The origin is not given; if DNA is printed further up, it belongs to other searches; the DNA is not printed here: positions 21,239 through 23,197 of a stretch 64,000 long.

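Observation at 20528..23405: Co-directional envelope cluster centred on a cupredoxin/beta-helix fusion lipoprotein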

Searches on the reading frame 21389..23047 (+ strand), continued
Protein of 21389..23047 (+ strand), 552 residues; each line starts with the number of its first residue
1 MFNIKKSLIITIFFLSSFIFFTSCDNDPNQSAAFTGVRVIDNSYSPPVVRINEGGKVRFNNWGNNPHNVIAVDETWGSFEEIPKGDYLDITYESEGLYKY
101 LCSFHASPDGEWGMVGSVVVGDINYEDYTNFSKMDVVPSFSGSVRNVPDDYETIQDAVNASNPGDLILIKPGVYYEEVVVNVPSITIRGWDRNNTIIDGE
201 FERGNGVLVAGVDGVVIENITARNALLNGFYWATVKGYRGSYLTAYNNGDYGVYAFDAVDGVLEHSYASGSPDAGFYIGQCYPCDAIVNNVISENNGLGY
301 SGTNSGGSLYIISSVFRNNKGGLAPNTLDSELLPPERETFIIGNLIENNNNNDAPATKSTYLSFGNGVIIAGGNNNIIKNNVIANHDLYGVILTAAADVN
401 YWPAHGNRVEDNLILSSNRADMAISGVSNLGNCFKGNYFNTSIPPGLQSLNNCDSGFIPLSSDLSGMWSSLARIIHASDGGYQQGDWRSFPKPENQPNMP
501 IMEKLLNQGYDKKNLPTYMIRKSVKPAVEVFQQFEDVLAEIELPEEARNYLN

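Call 41: find_encoding_contigs(protein=P0077, flank=10000, max_places=1)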
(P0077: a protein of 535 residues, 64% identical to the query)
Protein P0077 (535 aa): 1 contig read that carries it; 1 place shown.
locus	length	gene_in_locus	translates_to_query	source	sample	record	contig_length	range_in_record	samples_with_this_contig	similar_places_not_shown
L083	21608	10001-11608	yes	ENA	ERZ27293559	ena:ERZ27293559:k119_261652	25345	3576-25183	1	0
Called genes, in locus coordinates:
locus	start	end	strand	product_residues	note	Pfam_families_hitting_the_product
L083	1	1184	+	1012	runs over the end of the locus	PF14850:Pro_dh-DNA_bdg, PF01619:Pro_dh, PF00171:Aldedh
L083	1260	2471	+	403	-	PF07690:MFS_1, PF12832:MFS_1_like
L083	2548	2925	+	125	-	PF07883:Cupin_2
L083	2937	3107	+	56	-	-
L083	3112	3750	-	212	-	PF02798:GST_N, PF13417:GST_N_3, PF13409:GST_N_2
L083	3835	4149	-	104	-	PF05437:AzlD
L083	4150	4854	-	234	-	PF03591:AzlC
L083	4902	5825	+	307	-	PF01734:Patatin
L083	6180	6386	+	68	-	PF00313:CSD, PF08206:OB_RNB (weak)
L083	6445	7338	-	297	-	PF00702:Hydrolase, PF12710:HAD, PF13419:HAD_2 (faint), PF08282:Hydrolase_3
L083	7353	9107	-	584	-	PF00356:LacI (weak), PF00389:2-Hacid_dh, PF02826:2-Hacid_dh_C, PF19304:PGDH_inter, PF01842:ACT (weak)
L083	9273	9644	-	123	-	PF00581:Rhodanese (weak)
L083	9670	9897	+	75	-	-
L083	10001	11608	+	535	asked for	PF05048:NosD (weak), PF13229:Beta_helix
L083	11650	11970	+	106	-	PF13396:PLDc_N (weak)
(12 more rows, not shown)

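Call 42: find_encoding_contigs(protein=P0110, flank=10000, max_places=1)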
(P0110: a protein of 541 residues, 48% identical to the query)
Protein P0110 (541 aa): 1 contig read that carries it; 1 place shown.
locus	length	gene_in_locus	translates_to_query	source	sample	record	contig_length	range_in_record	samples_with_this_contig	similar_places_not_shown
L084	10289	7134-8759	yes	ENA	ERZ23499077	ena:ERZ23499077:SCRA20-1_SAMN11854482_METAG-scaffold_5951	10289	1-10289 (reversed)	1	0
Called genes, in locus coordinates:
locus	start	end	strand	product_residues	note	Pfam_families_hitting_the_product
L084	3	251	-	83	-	?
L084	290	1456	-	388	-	PF01656:CbiA, PF06564:CBP_BcsQ (weak), PF10609:ParA (weak), PF13614:AAA_31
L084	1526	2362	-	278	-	PF09476:Pilus_CpaD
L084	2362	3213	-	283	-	PF00263:Secretin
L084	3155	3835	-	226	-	PF13629:T2SS-T3SS_pil_N, PF04972:BON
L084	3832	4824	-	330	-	PF16976:RcpC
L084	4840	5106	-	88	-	-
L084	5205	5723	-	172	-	PF01478:Peptidase_A24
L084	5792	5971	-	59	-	PF04964:Flp_Fap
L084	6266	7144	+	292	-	PF00072:Response_reg, PF00990:GGDEF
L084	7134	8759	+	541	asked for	PF13473:Cupredoxin_1 (weak), PF23509:MSMEG_3727_PQQ-assoc (faint), PF00127:Copper-bind, PF22842:Pel9A-like_beta_helix (faint), PF05048:NosD (weak), PF13229:Beta_helix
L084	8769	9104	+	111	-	PF13396:PLDc_N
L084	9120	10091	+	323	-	PF07732:Cu-oxidase_3, PF07731:Cu-oxidase_2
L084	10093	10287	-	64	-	?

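Call 43: search_protein_representatives(protein=window:21389-23044:+)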
Query: 552 residues. Proteins with E-value up to 0.001 (for the whole library): 7564; up to 1e-10: 1270; up to 1e-30: 356. The best 150 are listed.
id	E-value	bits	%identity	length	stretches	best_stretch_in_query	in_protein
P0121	3.0e-157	541.1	42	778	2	152-495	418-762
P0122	2.2e-156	538.2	50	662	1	9-502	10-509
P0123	1.6e-138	479.2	47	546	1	9-500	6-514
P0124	9.0e-138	476.8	51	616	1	30-501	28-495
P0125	1.2e-137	476.4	48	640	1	31-500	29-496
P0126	3.5e-123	428.6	44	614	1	36-501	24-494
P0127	6.6e-123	427.7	44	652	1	15-501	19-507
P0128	2.7e-119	415.8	49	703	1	19-454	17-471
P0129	2.0e-118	412.9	45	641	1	22-460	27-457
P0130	3.4e-116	405.6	45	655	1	19-494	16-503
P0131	2.4e-115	402.8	43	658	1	20-504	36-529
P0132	9.0e-111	387.7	41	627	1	32-500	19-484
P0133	3.7e-110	385.6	42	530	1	15-504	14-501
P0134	3.1e-109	382.6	42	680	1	36-500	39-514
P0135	3.4e-109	382.4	50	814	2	194-458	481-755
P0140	4.2e-106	372.2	50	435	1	144-500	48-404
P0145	1.5e-102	360.6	47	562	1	137-501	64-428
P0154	1.7e-95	337.2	47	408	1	145-500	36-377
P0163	2.2e-88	313.7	48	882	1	145-457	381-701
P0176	4.9e-83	296.1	46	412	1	147-501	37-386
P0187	1.7e-76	274.5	45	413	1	145-454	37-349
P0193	2.0e-75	271.0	48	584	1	145-453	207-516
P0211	8.5e-71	255.7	44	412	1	148-448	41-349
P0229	1.4e-65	238.5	37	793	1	143-501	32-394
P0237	2.2e-62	227.9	43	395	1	144-453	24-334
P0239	3.6e-62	227.2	45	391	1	146-456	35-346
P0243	1.4e-61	225.3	39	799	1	143-500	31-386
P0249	9.7e-61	222.5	39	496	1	36-454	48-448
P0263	6.2e-57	209.9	39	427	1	139-440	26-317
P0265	6.6e-57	209.8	38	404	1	146-458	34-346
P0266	1.0e-56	209.2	35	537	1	144-494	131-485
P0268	3.5e-56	207.4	41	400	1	151-456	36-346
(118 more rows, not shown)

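Call 48: search_protein_families(library=pfam, proteins=[P0140, P0145, P0163, P0229, P0243, P0121, P0135, P0193, P0266, P0249], max_evalue=0.001)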
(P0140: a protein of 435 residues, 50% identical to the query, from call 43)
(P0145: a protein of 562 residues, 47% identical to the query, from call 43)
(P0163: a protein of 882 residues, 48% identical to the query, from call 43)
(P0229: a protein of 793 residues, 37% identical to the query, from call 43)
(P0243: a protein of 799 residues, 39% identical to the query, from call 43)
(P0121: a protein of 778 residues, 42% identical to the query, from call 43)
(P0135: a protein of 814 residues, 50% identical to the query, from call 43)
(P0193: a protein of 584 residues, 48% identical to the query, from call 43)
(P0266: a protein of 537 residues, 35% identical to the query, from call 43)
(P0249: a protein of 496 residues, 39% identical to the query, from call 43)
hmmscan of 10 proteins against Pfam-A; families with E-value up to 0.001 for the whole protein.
P0140 (435 aa): 1 family
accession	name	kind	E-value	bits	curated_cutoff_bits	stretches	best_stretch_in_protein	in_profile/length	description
PF13229.12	Beta_helix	-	1.4e-08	35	25.9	1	135-300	4-145/158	Right handed beta helix region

P0145 (562 aa): 3 families
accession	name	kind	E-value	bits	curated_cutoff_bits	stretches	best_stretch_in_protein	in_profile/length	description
PF13229.12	Beta_helix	-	2e-13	50.7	25.9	2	155-323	2-149/158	Right handed beta helix region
PF13396.11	PLDc_N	-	3.1e-08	33.9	23.3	1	492-530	5-41/42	Phospholipase_D-nuclease N-terminal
PF05048.19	NosD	-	4.3e-08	33.3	23.6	1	137-326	6-164/212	Periplasmic copper-binding protein (NosD)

P0163 (882 aa): 2 families
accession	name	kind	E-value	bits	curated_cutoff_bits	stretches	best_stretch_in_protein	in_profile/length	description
PF13229.12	Beta_helix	-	4.5e-14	52.8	25.9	2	480-637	11-145/158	Right handed beta helix region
PF05048.19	NosD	-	0.00014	21.8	23.6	0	487-657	33-169/212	Periplasmic copper-binding protein (NosD)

P0229 (793 aa): 3 families
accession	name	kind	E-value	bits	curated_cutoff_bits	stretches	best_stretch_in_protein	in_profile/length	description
PF07676.18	PD40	-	7.7e-23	80.3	20.9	2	636-664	8-37/38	WD40-like Beta Propeller Repeat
PF13229.12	Beta_helix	-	2.6e-07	30.8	25.9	1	123-287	6-147/158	Right handed beta helix region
PF00930.27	DPPIV_N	-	2.9e-05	23.4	22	0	658-701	22-63/354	Dipeptidyl peptidase IV (DPP IV) N-terminal region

P0243 (799 aa): 3 families
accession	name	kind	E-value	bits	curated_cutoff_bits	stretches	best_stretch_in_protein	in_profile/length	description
PF13229.12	Beta_helix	-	5.4e-15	55.8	25.9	1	118-288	2-149/158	Right handed beta helix region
PF07676.18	PD40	-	9.3e-10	38.7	20.9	0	640-665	1-26/38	WD40-like Beta Propeller Repeat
PF05048.19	NosD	-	9.3e-05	22.4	23.6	0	256-317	106-158/212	Periplasmic copper-binding protein (NosD)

P0121 (778 aa): 2 families
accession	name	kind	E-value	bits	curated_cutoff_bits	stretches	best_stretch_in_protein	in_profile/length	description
PF13229.12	Beta_helix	-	5.8e-22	78.4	25.9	1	121-277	11-144/158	Right handed beta helix region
PF05048.19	NosD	-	3.7e-11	43.3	23.6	1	493-659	17-156/212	Periplasmic copper-binding protein (NosD)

P0135 (814 aa): 1 family
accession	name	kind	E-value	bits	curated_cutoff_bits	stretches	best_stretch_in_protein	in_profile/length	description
PF13229.12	Beta_helix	-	1.5e-14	54.3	25.9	2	533-687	13-144/158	Right handed beta helix region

P0193 (584 aa): 3 families
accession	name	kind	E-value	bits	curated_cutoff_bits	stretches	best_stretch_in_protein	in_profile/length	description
PF13229.12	Beta_helix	-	1.2e-12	48.2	25.9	2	267-397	24-148/158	Right handed beta helix region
PF05048.19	NosD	-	1.6e-09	37.9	23.6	1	404-502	90-169/212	Periplasmic copper-binding protein (NosD)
PF07602.17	DUF1565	-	0.00028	20.7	20.3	0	397-481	97-170/257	Protein of unknown function (DUF1565)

P0266 (537 aa): 2 families
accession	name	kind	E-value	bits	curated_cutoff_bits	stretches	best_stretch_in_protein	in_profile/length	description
PF13229.12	Beta_helix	-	1.9e-15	57.3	25.9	2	217-382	2-144/158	Right handed beta helix region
PF05048.19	NosD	-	2.9e-07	30.6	23.6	0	330-433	95-173/212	Periplasmic copper-binding protein (NosD)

P0249 (496 aa): 3 families
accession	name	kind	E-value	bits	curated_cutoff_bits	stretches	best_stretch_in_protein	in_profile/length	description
PF13229.12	Beta_helix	-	7.1e-14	52.2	25.9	2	201-346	1-138/158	Right handed beta helix region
PF05048.19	NosD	-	1.3e-10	41.6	23.6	1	179-325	17-155/212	Periplasmic copper-binding protein (NosD)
PF13473.12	Cupredoxin_1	-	8.6e-06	26.2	27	1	42-122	18-102/104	Cupredoxin-like domain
